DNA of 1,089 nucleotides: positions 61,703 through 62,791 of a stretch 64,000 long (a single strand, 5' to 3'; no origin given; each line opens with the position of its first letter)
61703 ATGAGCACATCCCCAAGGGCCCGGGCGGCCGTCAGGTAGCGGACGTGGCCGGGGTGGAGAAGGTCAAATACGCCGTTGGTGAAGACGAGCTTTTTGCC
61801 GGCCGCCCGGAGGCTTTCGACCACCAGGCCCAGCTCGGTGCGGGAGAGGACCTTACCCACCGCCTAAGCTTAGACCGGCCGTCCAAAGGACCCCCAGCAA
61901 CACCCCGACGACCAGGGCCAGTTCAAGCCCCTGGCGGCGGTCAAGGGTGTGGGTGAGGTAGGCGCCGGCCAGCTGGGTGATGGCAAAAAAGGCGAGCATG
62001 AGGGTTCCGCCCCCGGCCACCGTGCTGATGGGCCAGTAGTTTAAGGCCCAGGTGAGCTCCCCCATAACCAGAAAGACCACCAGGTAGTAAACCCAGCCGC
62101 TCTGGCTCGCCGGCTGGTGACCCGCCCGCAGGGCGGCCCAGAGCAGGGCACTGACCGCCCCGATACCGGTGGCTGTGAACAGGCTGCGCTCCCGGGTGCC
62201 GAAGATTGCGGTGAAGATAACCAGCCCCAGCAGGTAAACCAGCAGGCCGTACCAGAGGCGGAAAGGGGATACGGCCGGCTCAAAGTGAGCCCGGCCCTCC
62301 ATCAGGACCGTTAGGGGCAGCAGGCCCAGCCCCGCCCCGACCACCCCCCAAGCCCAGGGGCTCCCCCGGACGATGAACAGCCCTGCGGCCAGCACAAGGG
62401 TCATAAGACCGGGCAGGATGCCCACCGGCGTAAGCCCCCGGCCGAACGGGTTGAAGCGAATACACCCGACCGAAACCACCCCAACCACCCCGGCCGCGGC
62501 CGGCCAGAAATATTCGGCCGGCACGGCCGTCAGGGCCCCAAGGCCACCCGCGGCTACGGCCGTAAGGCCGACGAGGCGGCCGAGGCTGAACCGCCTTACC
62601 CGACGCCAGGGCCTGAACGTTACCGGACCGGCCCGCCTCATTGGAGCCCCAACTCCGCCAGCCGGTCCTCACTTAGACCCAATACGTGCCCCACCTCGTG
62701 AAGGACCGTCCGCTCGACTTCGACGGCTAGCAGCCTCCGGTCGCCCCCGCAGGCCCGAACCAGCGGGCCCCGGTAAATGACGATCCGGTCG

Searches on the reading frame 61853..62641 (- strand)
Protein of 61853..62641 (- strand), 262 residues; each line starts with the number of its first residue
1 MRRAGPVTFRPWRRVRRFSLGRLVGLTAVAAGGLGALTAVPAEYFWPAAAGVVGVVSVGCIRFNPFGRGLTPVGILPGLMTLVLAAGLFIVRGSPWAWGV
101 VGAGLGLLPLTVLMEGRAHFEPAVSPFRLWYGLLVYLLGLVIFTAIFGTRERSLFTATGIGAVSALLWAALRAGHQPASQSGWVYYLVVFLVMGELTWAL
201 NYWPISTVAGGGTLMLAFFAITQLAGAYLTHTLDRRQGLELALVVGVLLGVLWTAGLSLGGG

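Call 52: find_encoding_contigs(protein=window:61853-62641:-, flank=10000, max_places=3)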
Protein window:61853-62641:- (262 aa): 12 contigs read that carry it; 3 places shown.
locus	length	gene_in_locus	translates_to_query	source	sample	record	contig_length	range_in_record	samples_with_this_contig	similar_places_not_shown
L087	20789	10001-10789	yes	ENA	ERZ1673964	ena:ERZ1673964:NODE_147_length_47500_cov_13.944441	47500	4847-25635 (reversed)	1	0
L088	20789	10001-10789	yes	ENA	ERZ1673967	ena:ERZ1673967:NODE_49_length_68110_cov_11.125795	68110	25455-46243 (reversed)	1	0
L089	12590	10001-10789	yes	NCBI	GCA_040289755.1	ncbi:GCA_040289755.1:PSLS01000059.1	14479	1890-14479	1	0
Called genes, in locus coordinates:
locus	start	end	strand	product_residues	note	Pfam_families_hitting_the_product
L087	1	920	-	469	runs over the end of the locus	PF04932:Wzy_C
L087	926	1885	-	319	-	PF01073:3Beta_HSD, PF01370:Epimerase, PF02719:Polysacc_synt_2 (faint), PF04321:RmlD_sub_bind, PF07993:NAD_binding_4 (faint), PF13460:NAD_binding_10 (weak), PF16363:GDP_Man_Dehyd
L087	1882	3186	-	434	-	PF04932:Wzy_C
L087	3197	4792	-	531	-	PF13231:PMT_2 (weak)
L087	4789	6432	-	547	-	-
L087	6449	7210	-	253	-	PF02527:GidB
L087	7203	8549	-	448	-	PF01266:DAO, PF01593:Amino_oxidase, PF12831:FAD_oxidored, PF13450:NAD_binding_8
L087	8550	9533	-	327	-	PF03706:LPG_synthase_TM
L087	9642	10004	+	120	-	PF06262:Zincin_1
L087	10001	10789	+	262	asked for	PF18900:DUF5656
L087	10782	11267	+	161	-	PF01467:CTP_transf_like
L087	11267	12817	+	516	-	PF03023:MurJ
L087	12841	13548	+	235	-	PF03741:TerC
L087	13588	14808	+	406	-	-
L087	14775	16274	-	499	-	PF00171:Aldedh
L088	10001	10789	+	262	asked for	PF18900:DUF5656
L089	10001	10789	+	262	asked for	PF18900:DUF5656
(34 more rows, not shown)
